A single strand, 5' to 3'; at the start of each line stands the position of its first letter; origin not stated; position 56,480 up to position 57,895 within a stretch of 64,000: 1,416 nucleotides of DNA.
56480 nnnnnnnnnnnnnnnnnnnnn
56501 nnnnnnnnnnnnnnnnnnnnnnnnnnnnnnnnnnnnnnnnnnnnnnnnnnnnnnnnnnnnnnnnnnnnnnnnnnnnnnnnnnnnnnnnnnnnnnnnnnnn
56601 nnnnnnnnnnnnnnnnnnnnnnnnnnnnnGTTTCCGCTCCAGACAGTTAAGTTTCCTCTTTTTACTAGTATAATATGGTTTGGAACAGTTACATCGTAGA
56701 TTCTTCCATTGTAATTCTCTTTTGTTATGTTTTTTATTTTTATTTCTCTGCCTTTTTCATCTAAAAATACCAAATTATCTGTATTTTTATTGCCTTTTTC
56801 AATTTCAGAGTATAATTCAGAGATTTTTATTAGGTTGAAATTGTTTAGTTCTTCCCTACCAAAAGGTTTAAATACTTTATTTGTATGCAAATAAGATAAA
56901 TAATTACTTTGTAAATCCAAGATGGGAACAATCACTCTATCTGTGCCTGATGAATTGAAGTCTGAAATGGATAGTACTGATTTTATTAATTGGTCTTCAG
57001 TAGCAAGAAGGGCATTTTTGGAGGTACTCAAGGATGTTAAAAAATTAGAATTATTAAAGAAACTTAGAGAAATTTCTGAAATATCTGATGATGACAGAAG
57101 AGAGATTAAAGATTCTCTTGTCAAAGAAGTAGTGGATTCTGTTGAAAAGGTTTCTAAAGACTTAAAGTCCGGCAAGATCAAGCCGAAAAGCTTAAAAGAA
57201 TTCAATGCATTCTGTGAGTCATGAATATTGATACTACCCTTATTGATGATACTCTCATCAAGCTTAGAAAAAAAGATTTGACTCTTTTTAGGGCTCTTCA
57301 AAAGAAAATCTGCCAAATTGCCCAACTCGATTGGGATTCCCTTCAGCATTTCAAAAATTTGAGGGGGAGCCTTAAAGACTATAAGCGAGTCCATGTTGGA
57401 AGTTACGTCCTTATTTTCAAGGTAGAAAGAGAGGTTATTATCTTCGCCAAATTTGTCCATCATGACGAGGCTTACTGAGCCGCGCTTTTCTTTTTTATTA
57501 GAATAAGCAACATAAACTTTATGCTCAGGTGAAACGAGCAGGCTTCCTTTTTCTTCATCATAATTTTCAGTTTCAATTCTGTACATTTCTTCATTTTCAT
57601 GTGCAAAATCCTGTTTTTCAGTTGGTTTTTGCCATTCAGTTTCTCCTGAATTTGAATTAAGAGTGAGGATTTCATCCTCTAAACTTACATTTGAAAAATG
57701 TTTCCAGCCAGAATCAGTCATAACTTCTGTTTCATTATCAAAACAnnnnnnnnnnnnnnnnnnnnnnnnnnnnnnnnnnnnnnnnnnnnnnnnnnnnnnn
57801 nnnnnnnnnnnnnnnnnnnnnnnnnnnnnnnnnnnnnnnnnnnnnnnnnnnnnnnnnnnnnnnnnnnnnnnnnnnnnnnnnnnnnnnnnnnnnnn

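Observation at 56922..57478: RelE/ParE-RHH toxin-antitoxin cassette nested antisense inside the intein, in the homing-endonuclease slot, with both strands coding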

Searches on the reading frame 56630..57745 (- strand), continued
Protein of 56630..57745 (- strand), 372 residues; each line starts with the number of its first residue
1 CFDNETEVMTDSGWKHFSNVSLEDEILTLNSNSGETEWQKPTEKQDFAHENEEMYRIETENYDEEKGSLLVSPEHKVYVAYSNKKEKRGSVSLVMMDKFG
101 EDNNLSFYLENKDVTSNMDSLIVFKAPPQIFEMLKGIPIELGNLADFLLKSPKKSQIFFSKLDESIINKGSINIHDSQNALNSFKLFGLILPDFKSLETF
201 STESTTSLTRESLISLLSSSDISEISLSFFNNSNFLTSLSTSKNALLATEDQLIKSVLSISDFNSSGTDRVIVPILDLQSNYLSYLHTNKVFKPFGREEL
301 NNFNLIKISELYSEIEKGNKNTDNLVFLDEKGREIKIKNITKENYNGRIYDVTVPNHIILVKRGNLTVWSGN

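Call 73: search_protein_families(library=pfam, proteins=[L092:560-1897:+, L093:5666-5968:-], max_evalue=0.01)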
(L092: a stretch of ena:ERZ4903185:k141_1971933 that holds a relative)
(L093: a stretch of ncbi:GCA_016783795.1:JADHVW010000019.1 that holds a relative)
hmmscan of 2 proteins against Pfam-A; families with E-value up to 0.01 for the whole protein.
L092:560-1897:+ (446 aa): 2 families
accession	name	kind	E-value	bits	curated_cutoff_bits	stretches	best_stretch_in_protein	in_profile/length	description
PF14890.11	Intein_splicing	-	6.5e-19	68.7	35.8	1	50-397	8-155/155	Intein splicing domain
PF01079.26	Hint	-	0.0015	18.6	29.7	1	51-106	27-84/213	Hint module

L093:5666-5968:- (100 aa): 0 families

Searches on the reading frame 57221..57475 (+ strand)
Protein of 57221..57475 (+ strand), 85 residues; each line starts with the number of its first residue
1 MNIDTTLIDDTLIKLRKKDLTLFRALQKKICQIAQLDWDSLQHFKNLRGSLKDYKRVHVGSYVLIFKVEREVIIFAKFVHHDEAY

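Call 3: search_protein_families(library=pfam, proteins=[window:57221-57475:+], max_evalue=1)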
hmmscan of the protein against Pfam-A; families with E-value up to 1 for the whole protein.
window:57221-57475:+ (85 aa): 2 families
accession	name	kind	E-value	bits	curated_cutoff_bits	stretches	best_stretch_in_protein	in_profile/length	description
PF05016.21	ParE_toxin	-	0.00011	23.2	23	1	47-85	46-89/89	ParE toxin of type II toxin-antitoxin system, parDE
PF15738.11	YafQ_toxin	-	0.0019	18.9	30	1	13-83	16-85/88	Bacterial toxin of type II toxin-antitoxin system, YafQ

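Call 4: search_protein_families(library=ncbifam, proteins=[window:57221-57475:+], max_evalue=1)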
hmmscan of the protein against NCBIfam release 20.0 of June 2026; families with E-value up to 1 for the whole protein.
window:57221-57475:+ (85 aa): 2 families
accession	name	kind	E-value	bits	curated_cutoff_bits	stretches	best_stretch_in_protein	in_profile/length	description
TIGR00053.1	TIGR00053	subfamily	7.6e-13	48.9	87.25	1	12-85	14-91/92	YafQ family addiction module toxin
TIGR02385.1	RelE_StbE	subfamily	2.8e-05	24.5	27.9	1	42-83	41-86/88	type II toxin-antitoxin system mRNA interferase toxin, RelE/StbE family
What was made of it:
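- On RelE/ParE superfamily type II toxin (YafQ-like): TIGR00053 gives E 7.6e-13 but below its trusted cutoff (calls 3, 4).
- Checked: TIGR00053 YafQ gives E 7.6e-13 and TIGR02385 RelE_StbE gives E 2.8e-5 (calls 3, 4).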

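Call 11: find_encoding_contigs(protein=window:57221-57475:+, flank=10000, max_places=10)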
Protein window:57221-57475:+ (85 aa): no gene with exactly this product is on record in the collection.

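Call 49: search_solved_structures(query=window:57221-57475:+, max_evalue=1, show_alignments=2)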
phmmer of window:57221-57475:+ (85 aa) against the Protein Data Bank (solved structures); distinct sequences matched with E-value up to 1: 1.
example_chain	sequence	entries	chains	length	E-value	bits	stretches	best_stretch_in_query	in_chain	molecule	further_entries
3bpq_B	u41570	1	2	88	0.1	16.1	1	39-84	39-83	Toxin RelE3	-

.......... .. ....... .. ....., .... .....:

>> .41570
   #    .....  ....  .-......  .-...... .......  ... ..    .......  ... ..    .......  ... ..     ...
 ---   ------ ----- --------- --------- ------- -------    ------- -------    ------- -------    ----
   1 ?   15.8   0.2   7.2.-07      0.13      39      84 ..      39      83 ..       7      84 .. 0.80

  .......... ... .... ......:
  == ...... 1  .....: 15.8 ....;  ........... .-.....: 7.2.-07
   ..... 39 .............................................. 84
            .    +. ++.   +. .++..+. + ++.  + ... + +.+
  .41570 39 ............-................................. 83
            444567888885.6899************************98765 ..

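Call 76: find_homologous_proteins(query=window:57221-57475:+, max_evalue=0.001)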
Query window:57221-57475:+ (85 aa): 40 proteins with E <= 0.001 among 41 candidates.
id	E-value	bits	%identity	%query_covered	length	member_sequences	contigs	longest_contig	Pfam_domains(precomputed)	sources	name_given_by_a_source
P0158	1.1e-40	155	87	100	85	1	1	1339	-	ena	-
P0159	1.5e-35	138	75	100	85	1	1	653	-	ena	-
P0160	2.1e-34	135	75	100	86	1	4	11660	-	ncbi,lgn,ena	ncbi:MAG: hypothetical protein AABX29_08655 [Nanoarchaeota archaeon]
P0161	1.9e-33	132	74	100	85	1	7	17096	PF05016.22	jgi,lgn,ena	jgi:YafQ family addiction module toxin component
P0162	4.1e-33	130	72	100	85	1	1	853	-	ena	-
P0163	4.3e-33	130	73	100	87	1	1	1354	-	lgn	-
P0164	1.1e-32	129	71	100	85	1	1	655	PF15738.12,PF05016.22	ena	-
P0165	1.4e-32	129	71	100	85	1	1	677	-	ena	-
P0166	2.6e-31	125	69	100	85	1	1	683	-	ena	-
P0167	3.6e-31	124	69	100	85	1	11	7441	PF05016.22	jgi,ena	-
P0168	5.6e-31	124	73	100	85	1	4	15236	-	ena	-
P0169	7.4e-31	123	69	100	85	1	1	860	-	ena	-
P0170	8.1e-31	123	68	100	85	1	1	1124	PF05016.22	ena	-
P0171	8.9e-31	123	79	92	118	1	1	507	-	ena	-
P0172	1.1e-30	123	69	100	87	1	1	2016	PF05016.22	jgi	jgi:YafQ family addiction module toxin component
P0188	8.6e-27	110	65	100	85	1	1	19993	-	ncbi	ncbi:MAG: addiction module toxin RelE [Candidatus Diapherotrites archaeon]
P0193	8.8e-25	104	59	100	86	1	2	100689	PF05016.22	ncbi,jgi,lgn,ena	ncbi:MAG: type II toxin-antitoxin system RelE/ParE family toxin [Candidatus Woesearchaeota archaeon]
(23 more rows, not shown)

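Call 77: find_encoding_contigs(protein=P0193, flank=4000, max_places=2)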
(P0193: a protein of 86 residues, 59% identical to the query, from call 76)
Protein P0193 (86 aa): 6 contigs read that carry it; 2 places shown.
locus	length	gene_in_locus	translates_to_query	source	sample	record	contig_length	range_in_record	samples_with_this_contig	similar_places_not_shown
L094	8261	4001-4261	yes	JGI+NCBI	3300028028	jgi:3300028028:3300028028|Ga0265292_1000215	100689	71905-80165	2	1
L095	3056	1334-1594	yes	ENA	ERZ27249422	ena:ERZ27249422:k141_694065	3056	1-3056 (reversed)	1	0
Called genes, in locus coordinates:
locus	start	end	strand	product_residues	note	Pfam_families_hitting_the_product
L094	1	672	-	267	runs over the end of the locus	PF02518:HATPase_c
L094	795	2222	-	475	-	PF01751:Toprim (weak), PF13155:Toprim_2 (weak), PF13662:Toprim_4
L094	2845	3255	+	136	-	PF01850:PIN, PF16289:PIN_12 (weak)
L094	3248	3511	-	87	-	PF17723:RHH_8 (weak), PF01402:RHH_1 (weak)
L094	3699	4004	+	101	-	PF26688:RHH_12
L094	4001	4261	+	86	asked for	PF05016:ParE_toxin (faint)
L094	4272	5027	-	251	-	PF01978:TrmB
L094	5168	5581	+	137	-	-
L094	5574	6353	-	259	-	PF08704:GCD14, PF05175:MTS (faint), PF09445:Methyltransf_15 (weak), PF13847:Methyltransf_31, PF08241:Methyltransf_11 (weak), PF13649:Methyltransf_25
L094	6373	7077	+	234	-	-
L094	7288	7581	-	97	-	PF04014:MazE_antitoxin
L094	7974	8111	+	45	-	-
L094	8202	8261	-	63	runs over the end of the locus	-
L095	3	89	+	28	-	?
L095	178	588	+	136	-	PF01850:PIN, PF16289:PIN_12 (weak)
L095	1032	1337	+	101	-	PF26688:RHH_12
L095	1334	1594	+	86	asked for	PF05016:ParE_toxin (faint)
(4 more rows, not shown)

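Call 78: find_encoding_contigs(protein=P0188, flank=4000, max_places=2)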
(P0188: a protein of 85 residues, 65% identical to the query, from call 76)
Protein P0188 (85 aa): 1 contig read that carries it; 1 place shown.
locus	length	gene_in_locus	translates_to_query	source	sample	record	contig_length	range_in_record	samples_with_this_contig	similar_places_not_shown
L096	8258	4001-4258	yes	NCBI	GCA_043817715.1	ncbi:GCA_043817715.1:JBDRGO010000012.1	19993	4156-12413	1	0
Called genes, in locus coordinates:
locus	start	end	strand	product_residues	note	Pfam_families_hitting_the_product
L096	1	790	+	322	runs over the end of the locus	PF04055:Radical_SAM, PF08608:Wyosine_form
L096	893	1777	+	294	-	PF01680:SOR_SNZ, PF05690:ThiG (weak)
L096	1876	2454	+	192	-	PF01174:SNO, PF03575:Peptidase_S51, PF07685:GATase_3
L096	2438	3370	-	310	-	PF01207:Dus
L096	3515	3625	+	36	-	PF00391:PEP-utilizers (weak)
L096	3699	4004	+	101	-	PF26688:RHH_12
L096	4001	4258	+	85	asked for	-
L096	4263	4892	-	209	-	PF00702:Hydrolase, PF13419:HAD_2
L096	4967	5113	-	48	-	PF01326:PPDK_N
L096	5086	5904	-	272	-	PF01326:PPDK_N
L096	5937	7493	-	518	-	PF00391:PEP-utilizers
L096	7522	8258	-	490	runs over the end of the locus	PF00391:PEP-utilizers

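Call 79: find_encoding_contigs(protein=P0161, flank=4000, max_places=4)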
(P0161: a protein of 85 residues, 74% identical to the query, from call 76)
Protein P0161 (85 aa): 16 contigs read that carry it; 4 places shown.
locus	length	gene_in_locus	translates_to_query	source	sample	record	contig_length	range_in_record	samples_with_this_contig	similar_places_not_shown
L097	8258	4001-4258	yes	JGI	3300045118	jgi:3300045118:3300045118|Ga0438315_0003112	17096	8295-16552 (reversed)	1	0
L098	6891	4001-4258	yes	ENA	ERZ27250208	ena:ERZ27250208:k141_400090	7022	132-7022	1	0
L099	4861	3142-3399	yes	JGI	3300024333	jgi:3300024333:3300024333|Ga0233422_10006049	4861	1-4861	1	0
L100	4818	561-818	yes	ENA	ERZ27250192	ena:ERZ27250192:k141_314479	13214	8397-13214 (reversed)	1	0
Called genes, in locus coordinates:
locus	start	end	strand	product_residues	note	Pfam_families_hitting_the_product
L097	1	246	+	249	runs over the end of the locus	-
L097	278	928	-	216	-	-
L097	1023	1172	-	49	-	-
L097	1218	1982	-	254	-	-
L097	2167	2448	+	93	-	-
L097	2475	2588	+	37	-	-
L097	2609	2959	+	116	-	-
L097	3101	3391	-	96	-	-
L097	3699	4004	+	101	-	PF26688:RHH_12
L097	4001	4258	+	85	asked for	PF05016:ParE_toxin (weak)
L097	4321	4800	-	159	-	PF04307:YdjM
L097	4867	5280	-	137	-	-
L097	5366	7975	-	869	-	PF00521:DNA_topoisoIV, PF03989:DNA_gyraseA_C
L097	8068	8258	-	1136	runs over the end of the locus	PF02518:HATPase_c, PF00204:DNA_gyraseB, PF01751:Toprim, PF14890:Intein_splicing, PF01381:HTH_3 (weak), PF12844:HTH_19 (weak), PF14528:LAGLIDADG_3 (faint), PF00986:DNA_gyraseB_C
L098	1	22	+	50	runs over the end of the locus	?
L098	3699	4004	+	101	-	PF26688:RHH_12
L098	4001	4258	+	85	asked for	PF05016:ParE_toxin (weak)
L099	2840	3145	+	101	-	PF26688:RHH_12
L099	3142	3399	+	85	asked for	PF05016:ParE_toxin (weak)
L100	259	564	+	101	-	PF26688:RHH_12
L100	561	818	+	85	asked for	PF05016:ParE_toxin (weak)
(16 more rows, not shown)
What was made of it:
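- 56922..57224 (+): Antitoxin gene, 100 aa, with an RHH-type N-terminus (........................). It contains no Tyr, His or Gln. Its wobble position coincides with the intein-frame wobble position. Homologues carry PF26688 RHH_12 (calls 77-79).
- Checked: Homologues of 101 aa carry a precomputed PF26688 RHH_12 hit (calls 77-79).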

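Call 83: search_solved_structures(query=A4, max_evalue=1, show_alignments=2)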
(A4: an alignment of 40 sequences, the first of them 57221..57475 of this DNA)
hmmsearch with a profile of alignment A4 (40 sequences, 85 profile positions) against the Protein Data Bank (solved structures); distinct sequences matched with E-value up to 1: 7.
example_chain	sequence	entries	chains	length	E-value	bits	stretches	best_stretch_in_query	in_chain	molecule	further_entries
3bpq_B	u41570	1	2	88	0.00085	22.6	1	16-85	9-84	Toxin RelE3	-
4q2u_B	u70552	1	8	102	0.31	14.4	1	14-80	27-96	mRNA interferase YafQ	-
4ml2_A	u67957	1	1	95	0.32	14.4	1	14-81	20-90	mRNA interferase YafQ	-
4ml0_B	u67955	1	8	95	0.4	14.1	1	14-81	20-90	Predicted toxin of the YafQ-DinJ toxin-antitoxin system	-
4uer_a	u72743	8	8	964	0.45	13.9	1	5-56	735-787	EIF3A | Eukaryotic translation initiation factor 3 subunit A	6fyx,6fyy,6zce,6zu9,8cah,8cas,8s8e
36lx_A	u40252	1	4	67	0.46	13.9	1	5-46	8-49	MB03-ds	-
4mmg_A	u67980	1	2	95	0.73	13.2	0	14-77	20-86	mRNA interferase YafQ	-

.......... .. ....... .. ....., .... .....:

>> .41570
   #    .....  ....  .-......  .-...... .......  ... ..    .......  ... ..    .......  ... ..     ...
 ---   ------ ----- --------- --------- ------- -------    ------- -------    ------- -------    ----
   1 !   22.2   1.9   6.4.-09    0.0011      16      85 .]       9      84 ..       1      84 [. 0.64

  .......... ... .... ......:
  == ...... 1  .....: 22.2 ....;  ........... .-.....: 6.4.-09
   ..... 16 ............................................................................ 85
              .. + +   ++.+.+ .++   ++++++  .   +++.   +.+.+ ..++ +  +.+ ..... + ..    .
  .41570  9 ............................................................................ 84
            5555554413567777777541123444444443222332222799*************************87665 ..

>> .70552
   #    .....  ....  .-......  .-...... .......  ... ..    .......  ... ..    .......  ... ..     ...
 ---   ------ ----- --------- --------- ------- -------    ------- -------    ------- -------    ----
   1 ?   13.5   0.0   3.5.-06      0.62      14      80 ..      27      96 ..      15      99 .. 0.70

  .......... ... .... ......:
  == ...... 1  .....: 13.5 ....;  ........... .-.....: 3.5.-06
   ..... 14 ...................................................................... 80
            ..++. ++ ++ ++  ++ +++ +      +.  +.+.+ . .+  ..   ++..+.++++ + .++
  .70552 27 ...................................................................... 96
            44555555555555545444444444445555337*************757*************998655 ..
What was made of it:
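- On RelE/ParE superfamily type II toxin (YafQ-like): They align with the YafQ/RelE3 motif region (calls 49, 83), but I did not map them residue by residue onto a characterised active site.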

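Call 87: predict_structure(alignment_id=A4)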
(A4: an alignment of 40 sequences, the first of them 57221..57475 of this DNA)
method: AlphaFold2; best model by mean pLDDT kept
length: 85 residues; sequences in the alignment: 40
mean_pLDDT: 92.9   pTM: 0.80
mean pLDDT of the five models: 92.9, 92.5, 91.1, 87.2, 87.1
residues with pLDDT >= 90: 69; 70-90: 14; 50-70: 2; < 50: 0
segments of 3 or more residues with pLDDT < 50: none
pLDDT, mean of each block of 10 residues (from residue 1): 94 96 97 94 89 92 94 95 78
secondary structure, 60 per line:
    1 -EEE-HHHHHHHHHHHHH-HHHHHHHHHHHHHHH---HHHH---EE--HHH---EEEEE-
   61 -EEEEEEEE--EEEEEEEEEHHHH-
elements in order: E2-4 H6-18 H20-34 H38-41 E55-59 E62-69 E72-80 H81-84

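Call 89: fold_search(model_id=the predicted structure, library=pdb)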
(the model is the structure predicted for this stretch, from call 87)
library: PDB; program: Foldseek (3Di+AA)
matches with E <= 10: 577; with E <= 0.001: 7
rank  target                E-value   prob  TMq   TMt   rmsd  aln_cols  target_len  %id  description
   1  4mmj                  3.3e-04  1.00  0.61  0.58   4.9        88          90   20  crystal structure of YafQ from E.coli strain BL21(DE3) (released 2014-06-25)
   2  4mmg_A                4.8e-04  1.00  0.61  0.58   4.9        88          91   22  crystal structure of YafQ mutant H87Q from E.coli (released 2014-06-25)
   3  1z8m_MODEL_1_A        5.1e-04  1.00  0.65  0.63   4.1        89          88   17  Solution structure of the conserved hypothtical protein HP0894 from Helicobacter pylori (released 2005-11-01)
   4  8yxv_E                5.9e-04  1.00  0.79  0.80   3.1        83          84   14  Toxin-antitoxin complex from Streptococcus pneumoniae (released 2025-04-09)
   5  4mmg_B                6.3e-04  1.00  0.61  0.58   4.8        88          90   22  crystal structure of YafQ mutant H87Q from E.coli (released 2014-06-25)
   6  2a6r_C                7.1e-04  1.00  0.73  0.74   2.9        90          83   12  Crystal structure of YoeB under PEG condition (released 2005-08-23)
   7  4lsy_A                8.1e-04  1.00  0.65  0.63   4.5        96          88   19  Crystal structure of copper-bound L66S mutant toxin from Helicobacter pylori (released 2014-02-05)
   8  7bwf_A                1.3e-03  1.00  0.74  0.73   3.0        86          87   14  YoeB-YefM complex from Staphylococcus aureus (released 2020-05-20)
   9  6n90_A                1.7e-03  1.00  0.77  0.75   3.1        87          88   14  YoeB/ParE toxin from Agrobacterium tumefaciens (released 2019-11-06)
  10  9lew_B                1.8e-03  1.00  0.74  0.71   4.3        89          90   15  The crystal structure of DinJ-YafQ complex from Vibrio cholerae (released 2025-07-30)
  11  3oei_C                1.9e-03  1.00  0.78  0.78   3.0        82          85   13  Crystal structure of Mycobacterium tuberculosis RelJK (Rv3357-Rv3358-RelBE3) (released 2011-03-16)
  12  6n90_B                1.9e-03  1.00  0.79  0.78   3.0        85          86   14  YoeB/ParE toxin from Agrobacterium tumefaciens (released 2019-11-06)
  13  6l8e_E                1.9e-03  1.00  0.74  0.72   3.0        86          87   15  Crystal structure of heterohexameric YoeB-YefM complex bound to 26bp-DNA (released 2020-09-02)
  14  3oei_K                2.0e-03  1.00  0.79  0.80   3.0        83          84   13  Crystal structure of Mycobacterium tuberculosis RelJK (Rv3357-Rv3358-RelBE3) (released 2011-03-16)
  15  4ml0_B                2.5e-03  1.00  0.57  0.54   5.1        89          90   22  Crystal structure of E.coli DinJ-YafQ complex (released 2014-06-25)
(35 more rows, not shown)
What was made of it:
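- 57221..57478 (+): Toxin gene, 85 aa, RelE/ParE superfamily and YafQ-like. It overlaps the antitoxin gene by ATGA, is codon-aligned with the intein frame, and uses no TTA, CTA or TCA codons. AF2 pLDDT 92.9 with Foldseek hits to YafQ, YoeB, RelE and ParE (calls 87, 89).
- On RelE/ParE superfamily type II toxin (YafQ-like): AF2 pLDDT is 92.9, and all top 50 Foldseek hits are RelE/ParE-superfamily toxins (YafQ, HP0894, YoeB, RelE, ParE, HigB and others) or a RelE-fold-containing protein (Cami1), with TM up to 0.79 (calls 87, 89).
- Checked: The AF2 model has pLDDT 92.9, and all top 50 PDB fold matches are RelE/ParE-superfamily toxins (calls 87, 89).
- Pfam, NCBIfam and fold evidence support the toxin (calls 3, 4, 87, 89).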
